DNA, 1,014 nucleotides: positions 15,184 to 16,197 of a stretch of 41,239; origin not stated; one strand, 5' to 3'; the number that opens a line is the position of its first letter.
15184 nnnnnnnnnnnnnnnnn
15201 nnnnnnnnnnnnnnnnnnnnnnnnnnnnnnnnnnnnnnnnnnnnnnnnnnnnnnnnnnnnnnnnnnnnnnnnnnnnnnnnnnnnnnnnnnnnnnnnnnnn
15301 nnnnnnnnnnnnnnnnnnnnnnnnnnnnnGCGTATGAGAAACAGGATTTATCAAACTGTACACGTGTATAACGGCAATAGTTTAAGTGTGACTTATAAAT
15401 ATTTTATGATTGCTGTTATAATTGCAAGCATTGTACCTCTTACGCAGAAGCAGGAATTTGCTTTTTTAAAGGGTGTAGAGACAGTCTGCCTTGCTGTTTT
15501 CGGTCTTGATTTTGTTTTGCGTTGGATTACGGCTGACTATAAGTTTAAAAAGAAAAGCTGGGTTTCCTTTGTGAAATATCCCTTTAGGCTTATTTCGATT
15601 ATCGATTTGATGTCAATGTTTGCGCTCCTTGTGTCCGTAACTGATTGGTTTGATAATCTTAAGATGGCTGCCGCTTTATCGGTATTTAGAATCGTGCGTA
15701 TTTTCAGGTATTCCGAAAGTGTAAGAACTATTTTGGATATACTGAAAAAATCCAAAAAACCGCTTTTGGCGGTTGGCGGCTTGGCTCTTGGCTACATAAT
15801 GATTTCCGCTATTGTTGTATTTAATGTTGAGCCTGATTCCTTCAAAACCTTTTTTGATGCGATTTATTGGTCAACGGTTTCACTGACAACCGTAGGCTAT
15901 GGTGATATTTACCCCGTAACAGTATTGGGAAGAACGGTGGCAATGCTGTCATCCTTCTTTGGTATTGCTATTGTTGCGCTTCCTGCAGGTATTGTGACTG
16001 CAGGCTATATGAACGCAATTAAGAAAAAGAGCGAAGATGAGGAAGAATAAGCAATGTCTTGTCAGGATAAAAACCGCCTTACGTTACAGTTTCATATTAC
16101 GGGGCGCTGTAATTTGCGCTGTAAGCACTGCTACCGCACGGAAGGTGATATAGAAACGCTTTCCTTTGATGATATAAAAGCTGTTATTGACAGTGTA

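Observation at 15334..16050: Minimal Kv-like K+ channel embedded inside a radical-SAM modification operon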

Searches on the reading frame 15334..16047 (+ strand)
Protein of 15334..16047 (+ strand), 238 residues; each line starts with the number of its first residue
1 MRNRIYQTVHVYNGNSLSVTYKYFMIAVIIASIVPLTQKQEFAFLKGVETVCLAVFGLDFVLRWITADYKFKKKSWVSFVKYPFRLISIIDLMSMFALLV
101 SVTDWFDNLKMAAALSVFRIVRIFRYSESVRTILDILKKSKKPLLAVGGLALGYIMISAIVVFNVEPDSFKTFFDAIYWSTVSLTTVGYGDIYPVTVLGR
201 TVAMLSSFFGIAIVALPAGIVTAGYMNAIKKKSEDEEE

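Call 5: search_protein_families(library=pfam, proteins=[window:15334-16047:+], max_evalue=0.01)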
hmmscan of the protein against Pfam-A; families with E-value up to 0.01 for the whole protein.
window:15334-16047:+ (238 aa): 2 families
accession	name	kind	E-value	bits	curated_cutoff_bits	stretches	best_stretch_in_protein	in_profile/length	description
PF00520.37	Ion_trans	-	5.2e-25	88.5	25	1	21-229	4-237/241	Ion transport protein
PF07885.22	Ion_trans_2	-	9.4e-16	57.9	22.5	1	154-221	5-73/79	Ion channel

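Call 6: search_protein_families(library=ncbifam, proteins=[window:15334-16047:+], max_evalue=0.01)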
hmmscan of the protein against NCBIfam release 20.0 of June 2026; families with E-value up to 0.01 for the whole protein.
window:15334-16047:+ (238 aa): 3 families
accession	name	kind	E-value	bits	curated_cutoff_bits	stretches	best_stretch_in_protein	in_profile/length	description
NF040645.1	K_channel_Meth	equivalog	2e-11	44.1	300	1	25-211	20-195/203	hyperpolarization-activated voltage-gated potassium channel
NF047874.1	MASE3_PAS_HK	subfamily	0.0057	15.5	560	1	34-172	5-139/655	MASE3 domain-containing sensor histidine kinase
NF007828.0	PRK10537.1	equivalog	0.0095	14.9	425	0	171-215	177-221/403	voltage-gated potassium channel protein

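Call 7: find_homologous_proteins(query=window:15334-16047:+, max_evalue=0.00001)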
Query window:15334-16047:+ (238 aa): 7754 proteins with E <= 0.00001 among 8000 candidates; the best 120 are listed.
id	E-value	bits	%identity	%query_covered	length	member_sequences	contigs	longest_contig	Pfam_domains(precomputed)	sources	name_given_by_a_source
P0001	2.2e-147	507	100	100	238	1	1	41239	PF00520.38,PF07885.23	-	-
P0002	8.3e-109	381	73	100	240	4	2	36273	PF00520.38,PF07885.23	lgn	-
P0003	9.6e-107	374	72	100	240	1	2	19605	PF00520.38,PF07885.23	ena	-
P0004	2.8e-106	373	71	100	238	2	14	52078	PF00520.38,PF07885.23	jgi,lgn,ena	-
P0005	2.9e-106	373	73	98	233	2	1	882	PF00520.38,PF07885.23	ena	-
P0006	4.7e-105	369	72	99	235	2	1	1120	PF00520.38,PF07885.23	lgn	-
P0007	2.5e-104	366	73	97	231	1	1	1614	PF00520.38,PF07885.23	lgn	-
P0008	2.9e-104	366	73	95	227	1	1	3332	PF00520.38,PF07885.23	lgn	-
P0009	3.7e-104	366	71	98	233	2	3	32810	PF00520.38,PF07885.23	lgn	-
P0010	4.1e-104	366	71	100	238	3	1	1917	PF00520.38,PF07885.23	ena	-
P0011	1.4e-103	364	71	99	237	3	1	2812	PF00520.38,PF07885.23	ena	-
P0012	2.7e-103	363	72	100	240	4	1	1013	PF00520.38,PF07885.23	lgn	-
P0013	4.1e-103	362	72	98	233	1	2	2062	PF00520.38,PF07885.23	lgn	-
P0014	4.5e-103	362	70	100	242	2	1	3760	PF00520.38,PF07885.23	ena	-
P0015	4.5e-103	362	71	98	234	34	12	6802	PF00520.38,PF07885.23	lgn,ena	-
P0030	3.8e-101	356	71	98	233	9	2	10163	PF00520.38,PF07885.23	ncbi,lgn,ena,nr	ncbi:MAG: potassium channel family protein [Oscillospiraceae bacterium]|nr:potassium channel family 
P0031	5.4e-101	355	70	98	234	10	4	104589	PF00520.38,PF07885.23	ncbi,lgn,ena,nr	ncbi:MAG: potassium channel family protein [Oscillospiraceae bacterium]|nr:potassium channel family 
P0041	8.6e-100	351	69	96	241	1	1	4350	PF00520.38,PF07885.23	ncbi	-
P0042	1.0e-99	351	69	98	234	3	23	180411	PF00520.38,PF07885.23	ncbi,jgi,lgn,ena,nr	ncbi:MAG: ion transporter [Ruminococcaceae bacterium]|nr:ion transporter [Oscillospiraceae bacterium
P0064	7.8e-98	345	67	98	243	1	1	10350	PF00520.38,PF07885.23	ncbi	-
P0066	8.2e-98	345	66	100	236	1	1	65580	PF00520.38,PF07885.23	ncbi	-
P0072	1.6e-97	344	70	97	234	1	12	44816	PF00520.38,PF07885.23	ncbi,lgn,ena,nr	ncbi:MAG: ion transporter [Clostridia bacterium]|nr:ion transporter [Clostridia bacterium]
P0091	6.8e-96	339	67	98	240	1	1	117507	PF00520.38,PF07885.23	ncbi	-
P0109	1.3e-94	334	65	98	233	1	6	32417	PF00520.38,PF07885.23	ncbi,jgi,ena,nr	ncbi:MAG: potassium channel family protein [Ruminococcaceae bacterium]|nr:potassium channel family p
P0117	3.0e-94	333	66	98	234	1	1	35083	PF00520.38,PF07885.23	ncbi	-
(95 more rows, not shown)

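Call 8: find_encoding_contigs(protein=P0002, flank=6000, max_places=3)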
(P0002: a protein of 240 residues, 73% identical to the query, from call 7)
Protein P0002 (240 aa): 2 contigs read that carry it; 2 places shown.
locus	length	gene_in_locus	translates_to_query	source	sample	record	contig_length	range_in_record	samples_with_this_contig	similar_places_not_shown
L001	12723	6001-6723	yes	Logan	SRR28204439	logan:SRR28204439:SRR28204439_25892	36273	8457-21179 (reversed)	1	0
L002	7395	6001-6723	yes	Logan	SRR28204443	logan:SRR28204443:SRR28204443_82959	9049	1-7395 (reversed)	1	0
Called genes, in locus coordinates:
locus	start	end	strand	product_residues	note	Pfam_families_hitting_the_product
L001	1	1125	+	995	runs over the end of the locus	PF00069:Pkinase, PF07714:PK_Tyr_Ser-Thr, PF03109:ABC1 (weak), PF14580:LRR_9 (faint), PF13855:LRR_8 (weak), PF12799:LRR_4 (weak)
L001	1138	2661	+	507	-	PF00498:FHA, PF16697:Yop-YscD_cpl, PF00498:FHA, PF00005:ABC_tran, PF02463:SMC_N (faint)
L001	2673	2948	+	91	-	-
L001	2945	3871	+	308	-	-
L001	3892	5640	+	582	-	PF04055:Radical_SAM, PF13186:SPASM (weak)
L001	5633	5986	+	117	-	-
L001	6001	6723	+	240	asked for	PF00520:Ion_trans, PF07885:Ion_trans_2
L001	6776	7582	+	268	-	PF01061:ABC2_membrane, PF12698:ABC2_membrane_3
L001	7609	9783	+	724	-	PF00069:Pkinase, PF07714:PK_Tyr_Ser-Thr, PF01636:APH (faint), PF03109:ABC1 (weak), PF19556:PRTRC_E (weak)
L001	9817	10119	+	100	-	PF11381:DUF3185 (weak), PF13248:Zn_ribbon_3 (weak), PF13240:Zn_Ribbon_1 (weak)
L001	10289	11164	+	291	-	-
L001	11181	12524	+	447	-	-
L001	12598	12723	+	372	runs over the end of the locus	PF13421:Band_7_1, PF01145:Band_7, PF17032:Zn_ribbon_15 (faint), PF12773:DZR, PF13240:Zn_Ribbon_1, PF13248:Zn_ribbon_3 (faint), PF24460:DUF7575 (faint)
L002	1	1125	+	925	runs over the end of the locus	?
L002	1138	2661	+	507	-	PF00498:FHA, PF16697:Yop-YscD_cpl, PF00498:FHA, PF00005:ABC_tran, PF02463:SMC_N (faint)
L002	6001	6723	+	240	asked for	PF00520:Ion_trans, PF07885:Ion_trans_2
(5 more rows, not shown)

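Call 9: find_encoding_contigs(protein=P0004, flank=6000, max_places=3)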
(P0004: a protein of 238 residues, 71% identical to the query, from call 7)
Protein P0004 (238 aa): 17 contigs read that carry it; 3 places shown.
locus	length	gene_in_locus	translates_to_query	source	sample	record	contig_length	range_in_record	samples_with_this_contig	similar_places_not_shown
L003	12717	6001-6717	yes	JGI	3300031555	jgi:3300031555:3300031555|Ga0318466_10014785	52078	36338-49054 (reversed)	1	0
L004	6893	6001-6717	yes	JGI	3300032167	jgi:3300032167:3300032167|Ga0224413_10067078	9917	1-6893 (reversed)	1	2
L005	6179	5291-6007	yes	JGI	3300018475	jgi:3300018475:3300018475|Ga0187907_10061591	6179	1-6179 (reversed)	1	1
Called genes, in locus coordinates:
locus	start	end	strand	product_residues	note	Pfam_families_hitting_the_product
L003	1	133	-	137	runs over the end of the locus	PF00892:EamA, PF05653:Mg_trans_NIPA (weak)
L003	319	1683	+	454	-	PF00295:Glyco_hydro_28 (weak)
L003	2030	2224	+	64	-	-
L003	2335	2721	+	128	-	-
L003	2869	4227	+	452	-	PF01554:MatE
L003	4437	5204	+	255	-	-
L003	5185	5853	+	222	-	-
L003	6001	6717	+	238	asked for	PF00520:Ion_trans, PF07885:Ion_trans_2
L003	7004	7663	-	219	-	-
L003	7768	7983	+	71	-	PF01381:HTH_3, PF12844:HTH_19, PF13560:HTH_31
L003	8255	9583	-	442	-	PF14903:WG_beta_rep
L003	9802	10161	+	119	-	PF18692:DUF5640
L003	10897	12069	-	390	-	PF00390:malic, PF00208:ELFV_dehydrog (faint), PF03949:Malic_M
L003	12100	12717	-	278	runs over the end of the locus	PF01522:Polysacc_deac_1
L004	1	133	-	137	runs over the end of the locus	PF00892:EamA, PF05653:Mg_trans_NIPA (weak)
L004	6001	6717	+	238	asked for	PF00520:Ion_trans, PF07885:Ion_trans_2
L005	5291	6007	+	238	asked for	PF00520:Ion_trans, PF07885:Ion_trans_2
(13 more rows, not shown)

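Call 10: find_related_loci(query=window:15334-16047:+, collection=genome_contigs, flank=8000)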
Query window:15334-16047:+ (238 aa) in genome_contigs; peptide patterns used: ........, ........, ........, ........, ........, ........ (x = any residue, [..] = any of these).
544 stretches matched a pattern; 232 encode a relative of the query (tblastn E <= 1e-3); the best 80 are kept; 80 distinct loci.
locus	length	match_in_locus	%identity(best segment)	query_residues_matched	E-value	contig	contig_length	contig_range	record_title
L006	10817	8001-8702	71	1-234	1e-110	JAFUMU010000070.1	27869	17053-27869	MAG: Clostridia bacterium isolate RGIG4637 Roe_deer_Rectum-4__c484636, whole genome shotgun sequence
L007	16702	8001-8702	69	1-234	4e-108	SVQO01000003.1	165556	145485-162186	MAG: Oscillospiraceae bacterium isolate SIG619 NODE_402_length_165556_cov_4.117978, whole genome shotgun sequence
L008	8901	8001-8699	67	1-234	2e-105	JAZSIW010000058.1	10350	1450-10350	MAG: Eubacteriales bacterium isolate T1900044567_TS20190033.MAGScoT_cleanbin_000066 SGB_418_k141_2343147, whole genome s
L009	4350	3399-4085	69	1-229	8e-106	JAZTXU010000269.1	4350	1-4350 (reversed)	MAG: Acutalibacteraceae bacterium isolate T1900045328_YK20190017.MAGScoT_cleanbin_000075 SGB_6490_k141_1822470, whole ge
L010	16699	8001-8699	67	1-233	8e-104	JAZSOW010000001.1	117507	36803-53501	MAG: Acutalibacteraceae bacterium isolate T1900044547_TS20190013.MAGScoT_cleanbin_000048 SGB_158_k141_2842565, whole gen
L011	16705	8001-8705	69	1-235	6e-102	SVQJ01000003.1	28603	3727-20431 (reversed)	MAG: Oscillospiraceae bacterium isolate SIG614 NODE_2792_length_28603_cov_3.442228, whole genome shotgun sequence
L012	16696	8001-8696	66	1-232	2e-96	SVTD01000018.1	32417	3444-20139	MAG: Oscillospiraceae bacterium isolate SIG686 NODE_28602_length_32417_cov_2.708393, whole genome shotgun sequence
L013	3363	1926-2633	62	1-236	2e-97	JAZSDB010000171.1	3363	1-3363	MAG: Eubacteriales bacterium isolate T1900044601_TS20190067.MAGScoT_cleanbin_000083 SGB_693_k141_919930, whole genome sh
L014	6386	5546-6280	56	1-238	1e-82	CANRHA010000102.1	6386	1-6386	MAG: uncultured Clostridia bacterium isolate Lapin-033__bin31 genome assembly, contig: Lapin-033__NODE_9946_length_6386_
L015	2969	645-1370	57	1-238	9e-84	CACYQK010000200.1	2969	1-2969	MAG: uncultured Ruminococcus sp. isolate RUG12176 genome assembly, contig: RUG12176_asm_200, whole genome shotgun sequen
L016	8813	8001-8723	56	1-237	1e-81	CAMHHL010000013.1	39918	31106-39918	MAG: uncultured Clostridia bacterium isolate SRR11784287_bin.25_metaWRAP_v1.3_MAG genome assembly, contig: ERZ12202417.2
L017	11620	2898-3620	56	2-238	2e-81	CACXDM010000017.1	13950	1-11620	MAG: uncultured Erysipelotrichaceae bacterium isolate RUG11161 genome assembly, contig: RUG11161_asm_17, whole genome sh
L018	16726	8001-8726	54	1-238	1e-80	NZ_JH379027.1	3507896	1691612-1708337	Hungatella hathewayi WAL-18680 supercont1.1, whole genome shotgun sequence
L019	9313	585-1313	54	1-237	2e-79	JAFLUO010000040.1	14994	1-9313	MAG: Oscillospiraceae bacterium isolate HAN081 Seq40, whole genome shotgun sequence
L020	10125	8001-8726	53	1-238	2e-79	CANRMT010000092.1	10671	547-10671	MAG: uncultured Eisenbergiella sp. isolate Lapin-021__bin96 genome assembly, contig: Lapin-021__NODE_7119_length_10671_c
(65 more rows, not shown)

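Call 36: search_solved_structures(query=window:15334-16047:+, max_evalue=0.001, show_alignments=2)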
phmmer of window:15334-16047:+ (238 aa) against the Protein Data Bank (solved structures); distinct sequences matched with E-value up to 0.001: 192 (the best 60 are shown).
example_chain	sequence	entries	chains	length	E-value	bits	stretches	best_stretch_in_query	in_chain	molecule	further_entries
9j38_A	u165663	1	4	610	7.8e-22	81.8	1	28-231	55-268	Potassium voltage-gated channel subfamily KQT member 5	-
9liz_A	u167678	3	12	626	9.5e-22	81.5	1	28-231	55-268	Potassium voltage-gated channel subfamily KQT member 5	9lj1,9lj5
9o10_B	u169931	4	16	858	4.5e-21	79.3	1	39-235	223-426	Potassium voltage-gated channel subfamily B member 1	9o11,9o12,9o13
8sd3_A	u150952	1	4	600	4.8e-21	79.2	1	39-235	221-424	Potassium voltage-gated channel subfamily B member 1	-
8sda_A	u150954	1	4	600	2.2e-20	77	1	39-235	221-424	Potassium voltage-gated channel subfamily B member 1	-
9x5j_D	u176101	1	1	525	3e-20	76.6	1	30-231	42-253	Potassium voltage-gated channel subfamily KQT member 2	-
9ixz_A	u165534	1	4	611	4.1e-20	76.1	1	30-231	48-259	Isoform 3 of Potassium voltage-gated channel subfamily KQT member 2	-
9ixy_A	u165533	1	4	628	4.4e-20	76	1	30-231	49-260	Isoform 3 of Potassium voltage-gated channel subfamily KQT member 2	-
7cr0_A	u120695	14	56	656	4.9e-20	75.9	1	30-231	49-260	Potassium voltage-gated channel subfamily KQT member 2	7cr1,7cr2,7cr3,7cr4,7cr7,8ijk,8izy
8j02_A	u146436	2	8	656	5e-20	75.9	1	31-231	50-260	Potassium voltage-gated channel subfamily KQT member 2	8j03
24vi_B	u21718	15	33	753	6.5e-20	75.5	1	30-231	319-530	Green fluorescent protein,Potassium voltage-gated channel subfamily KQT member 2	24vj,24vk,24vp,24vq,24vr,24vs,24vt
22ay_A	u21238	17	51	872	1e-19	74.8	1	30-231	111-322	Potassium voltage-gated channel subfamily KQT member 2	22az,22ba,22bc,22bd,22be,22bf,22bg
24vl_B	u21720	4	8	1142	1.6e-19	74.2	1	30-231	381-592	Green fluorescent protein,Potassium voltage-gated channel subfamily KQT member 2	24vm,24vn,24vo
7vnp_A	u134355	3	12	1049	4.3e-19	72.8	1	28-231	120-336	Potassium voltage-gated channel subfamily KQT member 4,Maltodextrin-binding protein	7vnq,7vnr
7byl_A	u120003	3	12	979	4.3e-19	72.8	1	28-231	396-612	Green fluorescent protein,Potassium voltage-gated channel subfamily KQT member 4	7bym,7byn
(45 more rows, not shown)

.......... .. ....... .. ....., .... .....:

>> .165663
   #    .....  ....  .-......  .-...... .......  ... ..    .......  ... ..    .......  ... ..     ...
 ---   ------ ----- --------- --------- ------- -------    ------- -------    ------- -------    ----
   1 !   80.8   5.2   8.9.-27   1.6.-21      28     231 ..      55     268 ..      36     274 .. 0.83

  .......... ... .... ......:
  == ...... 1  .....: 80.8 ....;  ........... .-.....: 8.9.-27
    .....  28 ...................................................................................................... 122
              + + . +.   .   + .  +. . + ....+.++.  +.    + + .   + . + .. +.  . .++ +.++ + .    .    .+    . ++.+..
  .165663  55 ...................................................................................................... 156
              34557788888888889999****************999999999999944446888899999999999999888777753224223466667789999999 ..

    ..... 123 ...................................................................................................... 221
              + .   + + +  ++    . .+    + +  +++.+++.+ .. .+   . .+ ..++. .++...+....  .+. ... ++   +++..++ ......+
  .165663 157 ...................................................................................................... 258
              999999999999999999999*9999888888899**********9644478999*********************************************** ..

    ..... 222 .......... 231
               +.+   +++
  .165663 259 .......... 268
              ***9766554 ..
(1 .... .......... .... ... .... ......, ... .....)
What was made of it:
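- On Voltage-gated-type K+ channel (Pfam Ion_trans, 6TM Kv fold): The R2 and R3 positions are Ala and Ser, and R1 is Lys (call 36). E49, F56 and D59 in S2, and D91 in S3, align to the KCNQ5 counterparts (call 36).
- Checked: The best solved-structure sequence matches are KCNQ5, KCNQ2, Kv2.1 and Kv1.x, at E about 1e-21 over residues 28-231 (call 36). The R2 and R3 positions are Ala113 and Ser116, and R1 is Lys110 (call 36).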

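Call 37: search_protein_families(library=padloc, proteins=[window:15334-16047:+, L001:2945-3868:+], max_evalue=0.01)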
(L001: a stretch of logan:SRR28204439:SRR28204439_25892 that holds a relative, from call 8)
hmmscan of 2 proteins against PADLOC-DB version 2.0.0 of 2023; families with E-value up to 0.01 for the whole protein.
window:15334-16047:+ (238 aa): 0 families

L001:2945-3868:+ (308 aa): 0 families

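Call 70: predict_structure(alignment_id=A3)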
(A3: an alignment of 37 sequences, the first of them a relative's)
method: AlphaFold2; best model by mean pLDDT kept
length: 238 residues; sequences in the alignment: 37
mean_pLDDT: 81.2   pTM: 0.68
mean pLDDT of the five models: 81.2, 78.7, 76.1, 76.1, 71.2
residues with pLDDT >= 90: 34; 70-90: 172; 50-70: 32; < 50: 0
segments of 3 or more residues with pLDDT < 50: none
pLDDT, mean of each block of 10 residues (from residue 1): 83 82 93 85 86 94 87 83 87 91 77 82 84 81 81 84 80 82 65 64 69 74 82 73
secondary structure, 60 per line:
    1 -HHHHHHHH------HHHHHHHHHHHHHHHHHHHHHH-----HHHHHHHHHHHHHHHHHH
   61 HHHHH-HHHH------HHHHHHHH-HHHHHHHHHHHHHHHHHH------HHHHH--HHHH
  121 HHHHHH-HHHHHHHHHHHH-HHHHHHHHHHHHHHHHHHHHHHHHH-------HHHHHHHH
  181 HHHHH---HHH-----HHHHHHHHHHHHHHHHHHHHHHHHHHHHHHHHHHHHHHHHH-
elements in order: H2-9 H16-37 H43-65 H67-70 H77-84 H86-103 H110-114 H117-126 H128-139 H141-165 H173-185 H197-237
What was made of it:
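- On Voltage-gated-type K+ channel (Pfam Ion_trans, 6TM Kv fold): AF2 helices are at 16-37, 43-65, 77-103, 110-126, 128-139, 141-165, 173-185 and 197-237 (call 70).
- Checked: The AF2 model has pLDDT 81 and shows S1-S6, an S4-S5 linker helix and a pore helix (call 70).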

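Call 73: fold_search(model_id=the predicted structure, library=pdb)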
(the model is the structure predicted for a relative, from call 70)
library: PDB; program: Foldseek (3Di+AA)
matches with E <= 10: 724; with E <= 0.001: 134
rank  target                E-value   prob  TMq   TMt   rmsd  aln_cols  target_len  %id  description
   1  9lj5_A                1.1e-08  1.00  0.51  0.39   8.0       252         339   25  Human KCNQ5-CaM-PIP2-HN37 complex in an open conformation. (released 2025-04-16)
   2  9xb9_A                1.3e-08  1.00  0.62  0.44   6.0       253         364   22  Human KCNQ2-CaM in complex with QO-58 and PIP2 (released 2026-01-28)
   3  9j38_A                1.4e-08  1.00  0.51  0.38   8.4       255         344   24  human KCNQ5-CaM in apo state (released 2025-04-16)
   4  8xo1_A                1.8e-08  1.00  0.60  0.43   6.3       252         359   22  Human KCNQ2-CaM in complex with QO-83 (released 2025-01-01)
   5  8j02_A                2.5e-08  1.00  0.58  0.42   6.6       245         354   22  Human KCNQ2(F104A)-CaM-PIP2-CBD complex in state II (released 2023-12-13)
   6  8vc3_B                3.9e-08  1.00  0.69  0.64   4.6       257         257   22  Voltage gated potassium ion channel Kv1.2 in complex with DTx (released 2024-07-10)
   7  9l8w_A                4.1e-08  1.00  0.59  0.55   6.3       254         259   22  Human KCNQ2-CaM in complex with QO-58 (released 2026-01-21)
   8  8vch_A                4.7e-08  1.00  0.66  0.63   5.0       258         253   22  Voltage gated potassium ion channel Kv1.2 W366F, C-type inactivated (released 2024-07-10)
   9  9a06_MODEL_1_A        4.9e-08  1.00  0.76  0.69   4.2       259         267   24  Rosetta docking models of human KCNQ1 channel with KCNE1 auxiliary protein (released 2020-10-08)
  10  8j04_A                4.9e-08  1.00  0.56  0.43   7.0       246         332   23  Human KCNQ2-CaM-HN37 complex in the presence of PIP2 (released 2023-12-06)
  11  8ijk_A                5.2e-08  1.00  0.59  0.45   6.3       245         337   22  human KCNQ2-CaM-Ebio1 complex in the presence of PIP2 (released 2024-01-17)
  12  7tci_A                5.4e-08  1.00  0.66  0.49   5.0       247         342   23  Structure of Xenopus KCNQ1-CaM in complex with ML277 (released 2022-07-06)
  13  9o10_A                6.5e-08  1.00  0.70  0.64   4.7       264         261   24  Kv2.1 with voltage sensor in the up conformation under high potassium (released 2025-05-28)
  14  9oic_A                6.5e-08  1.00  0.69  0.69   4.3       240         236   21  Structure of shaker-IR-I384R (released 2025-12-03)
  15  9clv_A                6.8e-08  1.00  0.66  0.49   4.6       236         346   23  Human Kv1.3 mutant-P424G (released 2026-01-28)
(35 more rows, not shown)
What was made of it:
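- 15334..16050 (+): Minimal Kv-type K+ channel (238 aa, S1-S6, no cytoplasmic domain). Calls 5, 36, 70 and 73.
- On Voltage-gated-type K+ channel (Pfam Ion_trans, 6TM Kv fold): Foldseek matches Kv structures (call 73).
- Closest known: Eukaryotic Kv7/KCNQ, Kv1, Kv2 and Kv4 channels. Same: Sequence E-values are about 1e-21 and Foldseek probability is 1.0 (calls 36, 73).
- Checked: Foldseek matches Kv structures at probability 1.0, with TM-score up to 0.76 (call 73).
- Channel identity: calls 5, 36, 70, 73.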

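Call 74: list_cluster_members(proteins=[P0109, P0064, P0041, P0030, P0031, P0042, P0072, P0091, P0066, P0117])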
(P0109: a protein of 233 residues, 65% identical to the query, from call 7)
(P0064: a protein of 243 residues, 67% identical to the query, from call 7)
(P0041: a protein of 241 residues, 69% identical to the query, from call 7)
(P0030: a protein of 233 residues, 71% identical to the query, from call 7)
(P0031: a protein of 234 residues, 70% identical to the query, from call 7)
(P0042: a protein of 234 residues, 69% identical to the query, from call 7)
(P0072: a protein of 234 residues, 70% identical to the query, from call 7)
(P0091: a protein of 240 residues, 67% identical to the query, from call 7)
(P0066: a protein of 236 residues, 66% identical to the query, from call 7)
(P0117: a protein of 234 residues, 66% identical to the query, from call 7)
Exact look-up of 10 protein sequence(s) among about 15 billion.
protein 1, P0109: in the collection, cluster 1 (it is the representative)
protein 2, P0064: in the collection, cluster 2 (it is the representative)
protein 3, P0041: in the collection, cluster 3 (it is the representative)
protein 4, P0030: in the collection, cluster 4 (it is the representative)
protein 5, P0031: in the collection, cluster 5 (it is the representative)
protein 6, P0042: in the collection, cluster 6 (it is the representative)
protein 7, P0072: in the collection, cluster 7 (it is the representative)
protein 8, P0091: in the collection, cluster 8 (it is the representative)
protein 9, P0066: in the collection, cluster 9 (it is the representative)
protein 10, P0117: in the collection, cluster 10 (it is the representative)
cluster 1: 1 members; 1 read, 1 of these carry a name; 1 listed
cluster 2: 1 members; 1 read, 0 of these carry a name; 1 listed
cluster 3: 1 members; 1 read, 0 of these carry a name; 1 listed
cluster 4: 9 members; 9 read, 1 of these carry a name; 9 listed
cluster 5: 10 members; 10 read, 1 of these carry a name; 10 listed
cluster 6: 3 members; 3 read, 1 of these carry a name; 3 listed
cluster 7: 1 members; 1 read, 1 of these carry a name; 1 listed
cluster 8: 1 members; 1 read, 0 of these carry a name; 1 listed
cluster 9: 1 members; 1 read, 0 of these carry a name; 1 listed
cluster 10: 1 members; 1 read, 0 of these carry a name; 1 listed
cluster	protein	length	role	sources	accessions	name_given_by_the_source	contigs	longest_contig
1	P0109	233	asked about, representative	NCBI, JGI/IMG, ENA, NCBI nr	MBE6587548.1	MAG: potassium channel family protein [Ruminococcaceae bacterium] | potassium channel family protein [Oscillospiraceae bacterium]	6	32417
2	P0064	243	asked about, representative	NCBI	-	-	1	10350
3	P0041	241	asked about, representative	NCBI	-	-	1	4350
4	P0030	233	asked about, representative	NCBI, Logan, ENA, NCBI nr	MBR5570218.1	MAG: potassium channel family protein [Oscillospiraceae bacterium] | potassium channel family protein [Oscillospiraceae bacterium]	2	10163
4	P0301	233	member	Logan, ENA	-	-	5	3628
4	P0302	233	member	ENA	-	-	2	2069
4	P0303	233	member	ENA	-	-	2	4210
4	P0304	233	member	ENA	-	-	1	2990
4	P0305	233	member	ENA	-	-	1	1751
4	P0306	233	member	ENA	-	-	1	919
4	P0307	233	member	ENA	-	-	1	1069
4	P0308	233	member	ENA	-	-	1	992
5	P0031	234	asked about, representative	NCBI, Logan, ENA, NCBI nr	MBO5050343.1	MAG: potassium channel family protein [Oscillospiraceae bacterium] | potassium channel family protein [Oscillospiraceae bacterium]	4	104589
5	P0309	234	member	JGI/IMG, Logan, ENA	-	-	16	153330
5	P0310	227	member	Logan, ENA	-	-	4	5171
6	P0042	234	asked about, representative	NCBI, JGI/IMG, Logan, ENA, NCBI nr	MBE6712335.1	MAG: ion transporter [Ruminococcaceae bacterium] | ion transporter [Oscillospiraceae bacterium]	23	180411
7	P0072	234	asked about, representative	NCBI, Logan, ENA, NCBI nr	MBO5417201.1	MAG: ion transporter [Clostridia bacterium] | ion transporter [Clostridia bacterium]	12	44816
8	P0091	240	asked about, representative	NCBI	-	-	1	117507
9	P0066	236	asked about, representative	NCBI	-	-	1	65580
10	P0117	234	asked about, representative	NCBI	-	-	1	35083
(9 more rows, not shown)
